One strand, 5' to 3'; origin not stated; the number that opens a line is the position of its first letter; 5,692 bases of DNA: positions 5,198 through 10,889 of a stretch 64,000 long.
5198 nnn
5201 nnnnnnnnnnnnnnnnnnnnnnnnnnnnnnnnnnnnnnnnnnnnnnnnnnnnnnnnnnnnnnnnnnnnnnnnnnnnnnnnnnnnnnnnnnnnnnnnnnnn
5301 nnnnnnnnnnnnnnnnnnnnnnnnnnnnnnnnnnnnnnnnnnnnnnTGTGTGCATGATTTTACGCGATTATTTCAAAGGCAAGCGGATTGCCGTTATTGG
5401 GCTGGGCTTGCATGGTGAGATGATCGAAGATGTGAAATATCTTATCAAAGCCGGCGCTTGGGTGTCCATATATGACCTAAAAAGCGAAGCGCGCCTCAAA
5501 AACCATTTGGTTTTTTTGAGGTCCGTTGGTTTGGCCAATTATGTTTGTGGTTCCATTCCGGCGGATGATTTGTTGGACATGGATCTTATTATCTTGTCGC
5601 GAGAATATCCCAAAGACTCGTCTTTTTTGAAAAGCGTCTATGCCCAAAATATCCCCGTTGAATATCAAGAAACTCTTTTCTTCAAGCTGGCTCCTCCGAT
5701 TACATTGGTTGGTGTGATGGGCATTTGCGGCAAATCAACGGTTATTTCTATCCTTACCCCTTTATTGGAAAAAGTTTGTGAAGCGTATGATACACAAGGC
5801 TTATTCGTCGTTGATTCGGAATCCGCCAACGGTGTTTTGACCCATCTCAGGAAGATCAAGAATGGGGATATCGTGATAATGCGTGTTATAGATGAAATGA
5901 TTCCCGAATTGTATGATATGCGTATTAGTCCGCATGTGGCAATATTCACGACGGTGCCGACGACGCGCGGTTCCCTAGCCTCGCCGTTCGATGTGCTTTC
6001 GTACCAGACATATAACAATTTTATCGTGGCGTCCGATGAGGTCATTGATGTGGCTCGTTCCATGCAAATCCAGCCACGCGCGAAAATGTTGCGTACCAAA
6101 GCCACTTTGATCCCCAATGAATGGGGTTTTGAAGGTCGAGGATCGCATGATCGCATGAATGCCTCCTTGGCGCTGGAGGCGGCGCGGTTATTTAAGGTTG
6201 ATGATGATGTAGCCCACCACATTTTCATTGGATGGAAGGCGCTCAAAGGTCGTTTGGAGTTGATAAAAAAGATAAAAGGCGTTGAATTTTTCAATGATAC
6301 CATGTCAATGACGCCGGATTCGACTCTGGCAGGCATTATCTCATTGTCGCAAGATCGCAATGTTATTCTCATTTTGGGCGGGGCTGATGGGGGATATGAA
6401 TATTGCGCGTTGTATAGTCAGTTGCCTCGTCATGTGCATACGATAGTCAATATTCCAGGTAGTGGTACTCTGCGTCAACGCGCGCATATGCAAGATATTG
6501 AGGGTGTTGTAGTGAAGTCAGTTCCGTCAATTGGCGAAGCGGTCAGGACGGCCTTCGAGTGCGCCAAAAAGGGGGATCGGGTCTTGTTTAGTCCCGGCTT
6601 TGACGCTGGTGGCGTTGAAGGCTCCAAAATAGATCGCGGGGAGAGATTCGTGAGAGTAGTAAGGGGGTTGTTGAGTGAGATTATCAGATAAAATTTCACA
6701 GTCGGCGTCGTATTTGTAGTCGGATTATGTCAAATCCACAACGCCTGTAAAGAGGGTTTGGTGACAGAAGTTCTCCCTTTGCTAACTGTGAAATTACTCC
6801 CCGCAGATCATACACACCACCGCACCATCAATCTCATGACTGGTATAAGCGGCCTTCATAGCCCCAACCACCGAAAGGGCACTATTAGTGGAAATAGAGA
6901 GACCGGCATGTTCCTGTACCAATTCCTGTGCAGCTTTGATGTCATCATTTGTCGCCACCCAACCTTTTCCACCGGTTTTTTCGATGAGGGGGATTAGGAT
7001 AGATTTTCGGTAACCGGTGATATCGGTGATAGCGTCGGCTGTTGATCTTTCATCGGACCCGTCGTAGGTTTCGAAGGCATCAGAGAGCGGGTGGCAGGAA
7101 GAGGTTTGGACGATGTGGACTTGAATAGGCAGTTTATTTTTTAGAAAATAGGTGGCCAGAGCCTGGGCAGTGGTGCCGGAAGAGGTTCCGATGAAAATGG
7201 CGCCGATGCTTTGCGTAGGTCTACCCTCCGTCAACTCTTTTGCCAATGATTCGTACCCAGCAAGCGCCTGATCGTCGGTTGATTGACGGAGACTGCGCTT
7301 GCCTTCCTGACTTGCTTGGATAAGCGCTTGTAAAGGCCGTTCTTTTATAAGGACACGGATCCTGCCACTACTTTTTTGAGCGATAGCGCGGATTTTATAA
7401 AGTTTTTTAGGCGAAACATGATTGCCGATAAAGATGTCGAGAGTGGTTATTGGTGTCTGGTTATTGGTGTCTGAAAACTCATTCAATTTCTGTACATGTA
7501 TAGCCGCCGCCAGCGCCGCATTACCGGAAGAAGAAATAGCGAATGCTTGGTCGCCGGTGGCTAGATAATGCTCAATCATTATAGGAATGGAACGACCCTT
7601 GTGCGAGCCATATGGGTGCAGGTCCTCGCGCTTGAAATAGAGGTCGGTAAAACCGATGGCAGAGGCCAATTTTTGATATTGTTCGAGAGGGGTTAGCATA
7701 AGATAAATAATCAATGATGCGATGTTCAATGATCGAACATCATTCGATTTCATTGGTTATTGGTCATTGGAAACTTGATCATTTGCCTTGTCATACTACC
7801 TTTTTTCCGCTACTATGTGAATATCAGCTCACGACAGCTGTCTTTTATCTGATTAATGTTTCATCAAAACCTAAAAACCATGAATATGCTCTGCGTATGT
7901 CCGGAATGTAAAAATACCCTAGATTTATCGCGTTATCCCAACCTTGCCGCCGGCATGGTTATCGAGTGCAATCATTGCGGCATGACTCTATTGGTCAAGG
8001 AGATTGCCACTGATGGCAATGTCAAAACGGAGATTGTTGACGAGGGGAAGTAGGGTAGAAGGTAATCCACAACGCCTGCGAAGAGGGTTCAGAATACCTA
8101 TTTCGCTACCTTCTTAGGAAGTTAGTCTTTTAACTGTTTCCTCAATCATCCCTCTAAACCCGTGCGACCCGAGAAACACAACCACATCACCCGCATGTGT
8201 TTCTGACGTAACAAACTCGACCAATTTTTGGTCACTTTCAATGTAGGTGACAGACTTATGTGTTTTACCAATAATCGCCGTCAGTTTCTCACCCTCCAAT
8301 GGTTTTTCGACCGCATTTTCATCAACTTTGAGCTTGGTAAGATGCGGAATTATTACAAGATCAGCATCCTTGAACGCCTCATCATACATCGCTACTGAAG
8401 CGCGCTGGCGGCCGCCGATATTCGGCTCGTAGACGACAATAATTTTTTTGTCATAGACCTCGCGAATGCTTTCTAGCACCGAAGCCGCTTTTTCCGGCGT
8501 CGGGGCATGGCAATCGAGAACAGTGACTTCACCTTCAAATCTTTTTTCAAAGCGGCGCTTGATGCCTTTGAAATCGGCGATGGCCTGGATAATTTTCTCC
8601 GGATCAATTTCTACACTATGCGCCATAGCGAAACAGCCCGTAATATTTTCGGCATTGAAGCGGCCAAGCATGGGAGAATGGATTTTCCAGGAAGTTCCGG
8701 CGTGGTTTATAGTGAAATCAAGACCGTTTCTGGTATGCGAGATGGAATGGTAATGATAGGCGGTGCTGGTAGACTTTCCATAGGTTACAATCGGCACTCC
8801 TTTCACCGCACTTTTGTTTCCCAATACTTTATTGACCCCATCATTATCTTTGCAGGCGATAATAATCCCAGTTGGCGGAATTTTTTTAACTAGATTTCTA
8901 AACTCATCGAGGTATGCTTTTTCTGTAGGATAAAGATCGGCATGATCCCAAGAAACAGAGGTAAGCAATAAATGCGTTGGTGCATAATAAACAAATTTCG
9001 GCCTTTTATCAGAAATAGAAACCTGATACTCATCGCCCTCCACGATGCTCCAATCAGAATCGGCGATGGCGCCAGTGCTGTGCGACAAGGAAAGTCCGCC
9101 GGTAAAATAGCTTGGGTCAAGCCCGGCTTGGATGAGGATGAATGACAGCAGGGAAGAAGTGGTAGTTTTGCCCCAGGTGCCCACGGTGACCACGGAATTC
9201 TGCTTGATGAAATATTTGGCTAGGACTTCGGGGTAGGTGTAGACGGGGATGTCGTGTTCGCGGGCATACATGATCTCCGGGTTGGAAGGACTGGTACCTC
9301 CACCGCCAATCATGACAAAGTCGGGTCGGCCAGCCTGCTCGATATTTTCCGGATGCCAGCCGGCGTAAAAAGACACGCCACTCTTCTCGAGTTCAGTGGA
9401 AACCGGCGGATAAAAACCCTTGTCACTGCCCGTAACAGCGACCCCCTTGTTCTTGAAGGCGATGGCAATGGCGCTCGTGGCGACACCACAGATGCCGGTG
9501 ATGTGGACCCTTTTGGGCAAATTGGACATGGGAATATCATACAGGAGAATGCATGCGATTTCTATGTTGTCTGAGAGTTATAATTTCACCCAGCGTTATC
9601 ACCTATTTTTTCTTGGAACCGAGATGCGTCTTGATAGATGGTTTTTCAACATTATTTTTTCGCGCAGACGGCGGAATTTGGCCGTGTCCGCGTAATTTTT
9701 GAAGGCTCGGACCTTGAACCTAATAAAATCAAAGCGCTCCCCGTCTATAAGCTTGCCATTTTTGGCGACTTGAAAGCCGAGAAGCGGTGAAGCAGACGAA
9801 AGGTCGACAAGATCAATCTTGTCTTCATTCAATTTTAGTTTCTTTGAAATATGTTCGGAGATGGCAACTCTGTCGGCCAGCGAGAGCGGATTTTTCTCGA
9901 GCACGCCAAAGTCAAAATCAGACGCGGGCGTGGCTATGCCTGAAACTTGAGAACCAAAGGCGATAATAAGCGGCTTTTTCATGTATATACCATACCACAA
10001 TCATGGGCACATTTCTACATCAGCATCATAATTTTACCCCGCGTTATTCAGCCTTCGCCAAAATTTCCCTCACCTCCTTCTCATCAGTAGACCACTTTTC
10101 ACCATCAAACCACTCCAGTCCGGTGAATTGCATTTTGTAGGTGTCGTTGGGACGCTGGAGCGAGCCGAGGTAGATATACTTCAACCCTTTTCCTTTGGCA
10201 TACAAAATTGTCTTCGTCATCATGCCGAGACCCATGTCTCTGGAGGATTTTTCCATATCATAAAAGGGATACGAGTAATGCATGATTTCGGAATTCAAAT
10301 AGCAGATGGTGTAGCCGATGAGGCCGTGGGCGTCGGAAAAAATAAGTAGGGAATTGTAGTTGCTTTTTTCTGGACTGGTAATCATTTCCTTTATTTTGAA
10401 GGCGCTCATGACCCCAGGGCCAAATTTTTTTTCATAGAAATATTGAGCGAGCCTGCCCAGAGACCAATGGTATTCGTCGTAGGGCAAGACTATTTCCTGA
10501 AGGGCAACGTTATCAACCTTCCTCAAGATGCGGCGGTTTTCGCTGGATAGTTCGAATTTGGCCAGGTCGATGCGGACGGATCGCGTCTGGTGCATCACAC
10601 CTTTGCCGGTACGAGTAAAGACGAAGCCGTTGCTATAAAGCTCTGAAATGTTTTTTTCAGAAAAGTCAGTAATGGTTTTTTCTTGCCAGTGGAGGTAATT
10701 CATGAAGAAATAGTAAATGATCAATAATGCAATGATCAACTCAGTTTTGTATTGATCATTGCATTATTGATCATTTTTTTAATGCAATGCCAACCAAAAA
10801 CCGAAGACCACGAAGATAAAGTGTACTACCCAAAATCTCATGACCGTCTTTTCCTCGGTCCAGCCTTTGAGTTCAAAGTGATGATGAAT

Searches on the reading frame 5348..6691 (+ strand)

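Call 10: search_protein_families(library=pfam, proteins=[window:5348-6691:+], max_evalue=0.001)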
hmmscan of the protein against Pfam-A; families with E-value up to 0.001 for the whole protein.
window:5348-6691:+ (447 aa): 2 families
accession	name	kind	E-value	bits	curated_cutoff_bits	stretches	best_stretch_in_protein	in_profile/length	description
PF02875.26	Mur_ligase_C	-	4.1e-08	34.5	28.4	1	301-416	1-125/127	Mur ligase, glutamate ligase domain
PF21799.2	MurD-like_N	-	3e-05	24.7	27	1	12-104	1-86/88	Mur ligase MurD-like, N-terminal domain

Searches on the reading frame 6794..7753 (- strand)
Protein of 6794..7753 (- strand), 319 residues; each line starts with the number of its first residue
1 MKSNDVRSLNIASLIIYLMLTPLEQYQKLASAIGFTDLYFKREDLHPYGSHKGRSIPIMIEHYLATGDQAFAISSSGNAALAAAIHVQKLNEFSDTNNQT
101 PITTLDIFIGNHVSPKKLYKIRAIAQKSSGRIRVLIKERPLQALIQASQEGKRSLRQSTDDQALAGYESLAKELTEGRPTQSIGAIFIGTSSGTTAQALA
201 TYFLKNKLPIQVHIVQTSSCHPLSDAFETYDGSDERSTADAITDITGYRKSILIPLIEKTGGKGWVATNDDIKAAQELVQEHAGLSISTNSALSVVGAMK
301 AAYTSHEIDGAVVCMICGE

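Call 10: search_protein_families(library=pfam, proteins=[window:6794-7753:-], max_evalue=0.001)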
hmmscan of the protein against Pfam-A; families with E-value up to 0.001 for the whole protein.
window:6794-7753:- (319 aa): 1 family
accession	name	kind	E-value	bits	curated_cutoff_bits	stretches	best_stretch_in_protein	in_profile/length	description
PF00291.31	PALP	-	5.8e-31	108.4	35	1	21-318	8-295/295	Pyridoxal-phosphate dependent enzyme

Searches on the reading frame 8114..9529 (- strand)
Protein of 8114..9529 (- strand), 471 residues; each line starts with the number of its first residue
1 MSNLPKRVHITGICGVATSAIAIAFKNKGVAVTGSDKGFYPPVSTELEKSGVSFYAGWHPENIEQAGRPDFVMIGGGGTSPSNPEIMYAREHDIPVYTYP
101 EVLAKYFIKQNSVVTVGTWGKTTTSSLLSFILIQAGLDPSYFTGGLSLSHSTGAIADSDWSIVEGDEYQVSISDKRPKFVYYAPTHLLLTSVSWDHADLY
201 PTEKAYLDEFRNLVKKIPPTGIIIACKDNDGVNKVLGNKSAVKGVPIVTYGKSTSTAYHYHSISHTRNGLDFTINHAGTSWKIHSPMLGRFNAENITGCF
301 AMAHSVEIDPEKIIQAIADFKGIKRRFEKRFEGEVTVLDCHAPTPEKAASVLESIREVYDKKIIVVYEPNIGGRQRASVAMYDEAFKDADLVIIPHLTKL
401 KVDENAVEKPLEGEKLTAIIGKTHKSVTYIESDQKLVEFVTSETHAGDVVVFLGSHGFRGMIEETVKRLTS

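Call 10: search_protein_families(library=pfam, proteins=[window:8114-9529:-], max_evalue=0.001)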
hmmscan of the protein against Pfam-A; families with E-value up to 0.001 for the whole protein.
window:8114-9529:- (471 aa): 3 families
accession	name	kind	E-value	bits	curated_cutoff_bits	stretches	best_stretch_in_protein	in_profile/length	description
PF08245.18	Mur_ligase_M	-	4.2e-19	69.7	24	1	117-303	3-200/200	Mur ligase middle domain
PF01225.30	Mur_ligase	-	3.8e-14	53.3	21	1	8-105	2-89/95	Mur ligase family, catalytic domain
PF02875.26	Mur_ligase_C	-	4.5e-11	44.1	28.4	1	325-456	1-127/127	Mur ligase, glutamate ligase domain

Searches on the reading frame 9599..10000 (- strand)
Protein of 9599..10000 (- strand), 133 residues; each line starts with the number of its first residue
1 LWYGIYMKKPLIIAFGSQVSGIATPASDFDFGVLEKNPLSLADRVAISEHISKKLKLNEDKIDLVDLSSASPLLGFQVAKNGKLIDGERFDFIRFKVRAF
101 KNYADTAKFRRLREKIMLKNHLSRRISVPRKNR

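Call 10: search_protein_families(library=pfam, proteins=[window:9599-10000:-], max_evalue=0.001)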
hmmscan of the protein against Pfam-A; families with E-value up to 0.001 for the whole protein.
window:9599-10000:- (133 aa): 2 families
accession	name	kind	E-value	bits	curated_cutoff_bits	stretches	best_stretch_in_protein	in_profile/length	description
PF18765.7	Polbeta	-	5.4e-12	46.1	26.9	1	11-85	15-87/93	Polymerase beta, Nucleotidyltransferase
PF01909.29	NTP_transf_2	-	9.2e-07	29.6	21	1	12-68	17-75/93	Nucleotidyltransferase domain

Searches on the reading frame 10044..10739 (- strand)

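Call 11: search_protein_families(library=pfam, proteins=[window:10044-10739:-], max_evalue=0.001)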
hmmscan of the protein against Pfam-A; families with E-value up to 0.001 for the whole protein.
window:10044-10739:- (231 aa): 1 family
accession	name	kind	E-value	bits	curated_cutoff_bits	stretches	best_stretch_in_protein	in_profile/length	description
PF04377.21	ATE_C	-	2e-05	25.6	25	1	132-210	40-120/122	Arginine-tRNA-protein transferase, C terminus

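Call 55: search_protein_families(library=ncbifam, proteins=[window:10044-10739:-], max_evalue=0.001)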
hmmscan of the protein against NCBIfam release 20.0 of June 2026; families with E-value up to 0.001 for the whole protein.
window:10044-10739:- (231 aa): 6 families
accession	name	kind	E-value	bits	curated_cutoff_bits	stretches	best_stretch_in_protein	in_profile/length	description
NF002341.0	PRK01305.1-1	equivalog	1.7e-13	50.9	252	1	50-222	71-243/247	arginyltransferase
NF002343.0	PRK01305.1-4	equivalog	2.1e-12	46.8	267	1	53-222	71-247/256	arginyltransferase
NF002346.0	PRK01305.2-3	equivalog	7.3e-12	45.3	170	1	51-217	77-243/247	arginyltransferase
NF002342.0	PRK01305.1-3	equivalog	7.7e-10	38.8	205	1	54-218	73-237/239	arginyltransferase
NF002344.0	PRK01305.2-1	equivalog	9.6e-09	35.2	252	1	49-214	59-227/241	arginyltransferase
NF002345.0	PRK01305.2-2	equivalog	1.6e-06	28.3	246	1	50-216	64-228/230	arginyltransferase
